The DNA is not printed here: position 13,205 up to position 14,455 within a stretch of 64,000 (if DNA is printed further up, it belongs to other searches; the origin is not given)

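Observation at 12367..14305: Orphan TRIP13/Pch2-like AAA+ operon with two HORMA-sized proteins and no CD-NTase or effector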

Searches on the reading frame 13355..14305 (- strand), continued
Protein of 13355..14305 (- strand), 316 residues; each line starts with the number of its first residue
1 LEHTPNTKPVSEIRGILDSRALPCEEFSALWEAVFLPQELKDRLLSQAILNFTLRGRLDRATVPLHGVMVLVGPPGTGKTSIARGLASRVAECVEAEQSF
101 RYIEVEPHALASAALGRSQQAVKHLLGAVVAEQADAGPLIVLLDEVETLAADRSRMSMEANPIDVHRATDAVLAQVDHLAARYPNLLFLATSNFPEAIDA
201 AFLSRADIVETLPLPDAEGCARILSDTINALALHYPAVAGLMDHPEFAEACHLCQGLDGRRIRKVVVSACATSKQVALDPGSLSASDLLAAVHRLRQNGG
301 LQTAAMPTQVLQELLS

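Call 19: find_encoding_contigs(protein=P0007, flank=10000, max_places=4)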
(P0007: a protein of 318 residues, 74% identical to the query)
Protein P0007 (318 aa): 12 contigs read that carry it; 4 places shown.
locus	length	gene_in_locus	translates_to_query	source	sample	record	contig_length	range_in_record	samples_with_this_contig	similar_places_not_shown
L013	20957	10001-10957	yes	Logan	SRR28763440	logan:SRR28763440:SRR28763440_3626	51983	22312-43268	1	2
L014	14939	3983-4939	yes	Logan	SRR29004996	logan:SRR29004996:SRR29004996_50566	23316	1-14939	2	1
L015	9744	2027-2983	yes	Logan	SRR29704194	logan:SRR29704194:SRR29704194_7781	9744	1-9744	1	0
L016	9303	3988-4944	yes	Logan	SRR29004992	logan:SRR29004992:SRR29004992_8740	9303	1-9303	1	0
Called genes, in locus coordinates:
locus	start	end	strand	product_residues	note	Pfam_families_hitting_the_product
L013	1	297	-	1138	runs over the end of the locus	PF13620:CarboxypepD_reg, PF13715:CarbopepD_reg_2, PF25183:OMP_b-brl_4, PF00593:TonB_dep_Rec_b-barrel (weak)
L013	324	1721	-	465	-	-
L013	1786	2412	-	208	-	PF00072:Response_reg, PF00196:GerE, PF04545:Sigma70_r4 (weak), PF08281:Sigma70_r4_2 (weak)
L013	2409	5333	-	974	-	PF07494:Reg_prop (faint), PF08450:SGL (faint), PF07495:Y_Y_Y (weak), PF07730:HisKA_3, PF02518:HATPase_c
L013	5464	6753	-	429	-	PF01408:GFO_IDH_MocA, PF19051:GFO_IDH_MocA_C2 (faint), PF02894:GFO_IDH_MocA_C, PF22725:GFO_IDH_MocA_C3 (weak)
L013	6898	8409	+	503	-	PF00289:Biotin_carb_N, PF02786:CPSase_L_D2, PF07478:Dala_Dala_lig_C, PF02785:Biotin_carb_C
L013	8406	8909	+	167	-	PF25997:BSH_YhbJ (faint), PF00364:Biotin_lipoyl, PF25917:BSH_RND (weak)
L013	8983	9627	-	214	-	PF01047:MarR, PF12802:MarR_2, PF13463:HTH_27 (weak)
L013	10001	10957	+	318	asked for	PF00004:AAA, PF07728:AAA_5 (weak), PF13479:AAA_24 (weak), PF13671:AAA_33 (weak)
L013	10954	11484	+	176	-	PF27322:Cap8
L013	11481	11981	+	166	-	PF18173:bacHORMA_2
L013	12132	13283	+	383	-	PF01979:Amidohydro_1, PF07969:Amidohydro_3 (weak)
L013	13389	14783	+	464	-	-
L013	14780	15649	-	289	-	-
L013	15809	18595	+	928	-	PF22666:Glyco_hydro_2_N2, PF02837:Glyco_hydro_2_N (weak), PF00703:Glyco_hydro_2 (weak), PF02836:Glyco_hydro_2_C (weak), PF17753:Ig_mannosidase (weak), PF18368:Ig_GlcNase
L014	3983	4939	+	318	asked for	PF00004:AAA, PF07728:AAA_5 (weak), PF13479:AAA_24 (weak), PF13671:AAA_33 (weak)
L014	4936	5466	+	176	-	PF27322:Cap8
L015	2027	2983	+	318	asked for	PF00004:AAA, PF07728:AAA_5 (weak), PF13479:AAA_24 (weak), PF13671:AAA_33 (weak)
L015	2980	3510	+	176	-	PF27322:Cap8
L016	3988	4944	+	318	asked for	PF00004:AAA, PF07728:AAA_5 (weak), PF13479:AAA_24 (weak), PF13671:AAA_33 (weak)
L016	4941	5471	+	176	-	PF27322:Cap8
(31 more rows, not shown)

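Call 20: find_encoding_contigs(protein=P0012, flank=10000, max_places=2)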
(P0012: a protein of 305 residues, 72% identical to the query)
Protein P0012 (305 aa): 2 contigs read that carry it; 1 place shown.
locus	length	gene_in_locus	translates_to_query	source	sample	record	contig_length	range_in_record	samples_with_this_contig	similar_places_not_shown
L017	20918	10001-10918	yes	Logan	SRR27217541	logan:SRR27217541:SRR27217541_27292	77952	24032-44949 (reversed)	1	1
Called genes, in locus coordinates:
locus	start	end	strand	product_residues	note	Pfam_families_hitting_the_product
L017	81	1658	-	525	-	PF00171:Aldedh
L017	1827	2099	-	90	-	PF12732:YtxH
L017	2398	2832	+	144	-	-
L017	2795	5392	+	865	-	PF02585:PIG-L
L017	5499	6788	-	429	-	PF01408:GFO_IDH_MocA, PF19051:GFO_IDH_MocA_C2, PF02894:GFO_IDH_MocA_C (weak), PF22725:GFO_IDH_MocA_C3 (weak)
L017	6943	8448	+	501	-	PF00289:Biotin_carb_N, PF02786:CPSase_L_D2, PF07478:Dala_Dala_lig_C, PF02785:Biotin_carb_C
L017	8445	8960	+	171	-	PF25997:BSH_YhbJ (faint), PF25917:BSH_RND, PF00364:Biotin_lipoyl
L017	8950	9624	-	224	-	PF01047:MarR, PF12802:MarR_2, PF13463:HTH_27 (weak)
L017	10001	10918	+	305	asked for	PF00004:AAA, PF07728:AAA_5 (faint)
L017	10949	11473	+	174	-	PF27322:Cap8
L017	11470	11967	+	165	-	PF18173:bacHORMA_2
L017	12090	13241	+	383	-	PF01979:Amidohydro_1, PF07969:Amidohydro_3 (weak)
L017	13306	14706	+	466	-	-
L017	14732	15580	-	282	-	-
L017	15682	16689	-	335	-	PF00730:HhH-GPD, PF00633:HHH (weak), PF14815:NUDIX_4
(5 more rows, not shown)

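Call 21: find_encoding_contigs(protein=P0006, flank=10000, max_places=2)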
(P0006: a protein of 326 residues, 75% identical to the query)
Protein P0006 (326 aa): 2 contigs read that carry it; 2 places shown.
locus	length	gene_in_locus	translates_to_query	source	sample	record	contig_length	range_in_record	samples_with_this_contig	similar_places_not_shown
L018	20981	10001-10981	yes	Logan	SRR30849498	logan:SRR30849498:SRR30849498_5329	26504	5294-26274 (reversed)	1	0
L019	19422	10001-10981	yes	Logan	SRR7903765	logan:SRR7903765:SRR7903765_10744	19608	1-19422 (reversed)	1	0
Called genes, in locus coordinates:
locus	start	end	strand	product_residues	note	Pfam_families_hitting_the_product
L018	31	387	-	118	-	PF07238:PilZ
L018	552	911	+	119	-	PF09656:PGPGW (weak)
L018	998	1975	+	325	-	PF01408:GFO_IDH_MocA (weak)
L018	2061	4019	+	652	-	PF00270:DEAD (weak), PF04851:ResIII (faint), PF13307:Helicase_C_2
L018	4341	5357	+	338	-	PF01370:Epimerase, PF05368:NmrA, PF13460:NAD_binding_10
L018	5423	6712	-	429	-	PF01408:GFO_IDH_MocA, PF02894:GFO_IDH_MocA_C, PF22725:GFO_IDH_MocA_C3 (weak)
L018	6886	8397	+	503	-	PF00289:Biotin_carb_N, PF02786:CPSase_L_D2, PF07478:Dala_Dala_lig_C, PF02785:Biotin_carb_C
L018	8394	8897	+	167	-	PF00364:Biotin_lipoyl, PF25917:BSH_RND, PF25973:BSH_CzcB (faint), PF25997:BSH_YhbJ (weak), PF26077:BSH_Fcp1 (faint), PF25919:BSH_CusB (weak)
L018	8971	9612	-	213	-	PF01047:MarR, PF12802:MarR_2, PF13463:HTH_27 (weak)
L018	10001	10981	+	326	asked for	PF00004:AAA, PF07728:AAA_5, PF13401:AAA_22 (faint), PF13521:AAA_28 (faint), PF13671:AAA_33 (weak)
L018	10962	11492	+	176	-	PF27322:Cap8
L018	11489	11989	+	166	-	PF18173:bacHORMA_2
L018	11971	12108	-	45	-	-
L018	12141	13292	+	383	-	PF01979:Amidohydro_1, PF07969:Amidohydro_3 (weak)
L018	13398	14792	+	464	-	-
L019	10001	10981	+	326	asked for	PF00004:AAA, PF07728:AAA_5, PF13401:AAA_22 (faint), PF13521:AAA_28 (faint), PF13671:AAA_33 (weak)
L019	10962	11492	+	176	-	PF27322:Cap8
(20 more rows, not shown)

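Call 27: find_encoding_contigs(protein=P0003, flank=10000, max_places=2)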
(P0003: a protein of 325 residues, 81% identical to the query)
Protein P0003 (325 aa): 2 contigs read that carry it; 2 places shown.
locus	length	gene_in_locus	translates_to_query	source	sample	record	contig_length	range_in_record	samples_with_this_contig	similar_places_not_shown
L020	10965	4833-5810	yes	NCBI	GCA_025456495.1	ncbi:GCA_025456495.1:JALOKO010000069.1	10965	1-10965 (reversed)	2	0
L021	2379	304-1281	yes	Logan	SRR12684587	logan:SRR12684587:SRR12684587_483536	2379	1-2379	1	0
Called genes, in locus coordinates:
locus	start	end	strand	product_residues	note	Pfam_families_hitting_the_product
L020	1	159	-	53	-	PF03796:DnaB_C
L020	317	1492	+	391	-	PF02684:LpxB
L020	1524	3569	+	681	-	PF01433:Peptidase_M1, PF00515:TPR_1 (faint), PF07719:TPR_2 (faint), PF13414:TPR_11 (faint), PF13432:TPR_16 (weak)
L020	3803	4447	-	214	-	PF01047:MarR, PF12802:MarR_2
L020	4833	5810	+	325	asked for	PF13481:AAA_25 (weak), PF00004:AAA, PF07728:AAA_5 (weak)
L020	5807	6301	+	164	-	PF27322:Cap8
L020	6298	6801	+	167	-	PF18173:bacHORMA_2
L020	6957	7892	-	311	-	PF00126:HTH_1, PF03466:LysR_substrate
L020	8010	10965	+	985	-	?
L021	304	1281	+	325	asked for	PF13481:AAA_25 (weak), PF00004:AAA, PF07728:AAA_5 (weak)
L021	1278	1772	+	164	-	PF27322:Cap8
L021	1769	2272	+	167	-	PF18173:bacHORMA_2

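Call 28: find_encoding_contigs(protein=P0004, flank=10000, max_places=2)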
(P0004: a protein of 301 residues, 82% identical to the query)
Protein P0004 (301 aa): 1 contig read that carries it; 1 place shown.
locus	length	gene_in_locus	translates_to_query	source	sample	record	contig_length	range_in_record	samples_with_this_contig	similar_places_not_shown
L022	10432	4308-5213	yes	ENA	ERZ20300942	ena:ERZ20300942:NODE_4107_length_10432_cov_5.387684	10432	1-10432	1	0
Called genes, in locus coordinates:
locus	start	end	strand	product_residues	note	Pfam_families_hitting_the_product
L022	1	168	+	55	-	?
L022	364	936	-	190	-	PF01475:FUR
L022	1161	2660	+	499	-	PF00289:Biotin_carb_N, PF02786:CPSase_L_D2, PF07478:Dala_Dala_lig_C, PF02785:Biotin_carb_C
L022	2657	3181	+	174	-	PF25917:BSH_RND (faint), PF00364:Biotin_lipoyl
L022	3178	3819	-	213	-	PF01047:MarR, PF12802:MarR_2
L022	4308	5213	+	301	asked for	PF13191:AAA_16 (faint), PF13481:AAA_25 (weak), PF00004:AAA, PF13401:AAA_22 (faint)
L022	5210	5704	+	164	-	PF27322:Cap8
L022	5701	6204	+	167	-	PF18173:bacHORMA_2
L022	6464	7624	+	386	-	PF01979:Amidohydro_1, PF07969:Amidohydro_3 (weak)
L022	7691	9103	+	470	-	-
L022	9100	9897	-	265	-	-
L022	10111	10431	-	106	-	?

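Call 29: find_encoding_contigs(protein=P0015, flank=10000, max_places=2)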
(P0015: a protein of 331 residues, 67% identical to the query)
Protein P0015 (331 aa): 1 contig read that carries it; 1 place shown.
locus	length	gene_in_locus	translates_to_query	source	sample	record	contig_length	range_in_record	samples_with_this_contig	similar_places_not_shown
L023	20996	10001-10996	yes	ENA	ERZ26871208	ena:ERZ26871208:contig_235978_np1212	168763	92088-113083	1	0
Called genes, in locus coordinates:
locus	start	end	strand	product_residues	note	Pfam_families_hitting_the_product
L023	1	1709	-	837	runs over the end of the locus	PF04465:DUF499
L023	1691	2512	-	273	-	PF04465:DUF499 (weak)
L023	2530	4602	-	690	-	-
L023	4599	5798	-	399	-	PF06634:DUF1156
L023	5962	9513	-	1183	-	PF01381:HTH_3, PF13560:HTH_31 (weak), PF00176:SNF2-rel_dom, PF00270:DEAD (weak), PF04851:ResIII, PF00271:Helicase_C, PF13020:NOV_C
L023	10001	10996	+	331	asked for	PF00004:AAA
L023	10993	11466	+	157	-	PF27322:Cap8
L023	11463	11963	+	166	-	PF18173:bacHORMA_2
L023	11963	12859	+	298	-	PF18144:SMODS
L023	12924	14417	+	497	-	PF18145:SAVED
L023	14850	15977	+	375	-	PF17761:DUF1016_N, PF06250:YhcG_C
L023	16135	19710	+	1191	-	-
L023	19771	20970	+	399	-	PF04326:SLFN_AlbA_2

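Call 30: search_solved_structures(query=window:13355-14305:-, max_evalue=1e-10)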
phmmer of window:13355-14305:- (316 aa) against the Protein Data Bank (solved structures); distinct sequences matched with E-value up to 1e-10: 68 (the best 60 are shown).
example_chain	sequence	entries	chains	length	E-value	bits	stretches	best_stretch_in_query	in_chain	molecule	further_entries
4xgu_A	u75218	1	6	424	7.7e-27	97.5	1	21-228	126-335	Putative pachytene checkpoint protein 2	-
6lk0_A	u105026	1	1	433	1.5e-26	96.6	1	20-225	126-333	Pachytene checkpoint protein 2 homolog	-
5vq9_D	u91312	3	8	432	3.8e-26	95.2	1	20-225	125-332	Pachytene checkpoint protein 2 homolog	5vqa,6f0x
7l9p_A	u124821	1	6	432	3.8e-26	95.2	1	20-225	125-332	Pachytene checkpoint protein 2 homolog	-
5wc2_A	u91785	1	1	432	1e-25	93.9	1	20-225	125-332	Pachytene checkpoint protein 2 homolog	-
6oaa_B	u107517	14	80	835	2.2e-20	76.3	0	62-228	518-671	Cell division control protein 48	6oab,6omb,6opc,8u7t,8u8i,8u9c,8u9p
8dar_A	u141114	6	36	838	2.2e-20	76.3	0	62-228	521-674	Cell division control protein 48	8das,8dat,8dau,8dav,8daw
6oa9_A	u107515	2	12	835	5.8e-20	75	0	62-228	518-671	Cell division control protein 48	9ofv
6chs_H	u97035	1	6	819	7.2e-20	74.6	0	61-227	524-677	Putative cell division control protein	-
7wub_C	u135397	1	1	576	1.3e-18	70.6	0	63-284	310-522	Transitional endoplasmic reticulum ATPase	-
7wub_D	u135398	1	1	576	4.2e-18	68.8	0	63-230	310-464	Transitional endoplasmic reticulum ATPase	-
6mck_A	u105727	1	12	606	5.2e-18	68.5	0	63-230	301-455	Transitional endoplasmic reticulum ATPase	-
8r0e_A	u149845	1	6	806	1e-17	67.6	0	63-229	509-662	Transitional endoplasmic reticulum ATPase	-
7rlj_A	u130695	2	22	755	1.1e-17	67.5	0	63-229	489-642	Transitional endoplasmic reticulum ATPase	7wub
8yka_A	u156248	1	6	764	1.2e-17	67.4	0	63-229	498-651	Transitional endoplasmic reticulum ATPase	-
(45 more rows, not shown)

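Call 87: find_encoding_contigs(protein=P0001, flank=1000, max_places=2)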
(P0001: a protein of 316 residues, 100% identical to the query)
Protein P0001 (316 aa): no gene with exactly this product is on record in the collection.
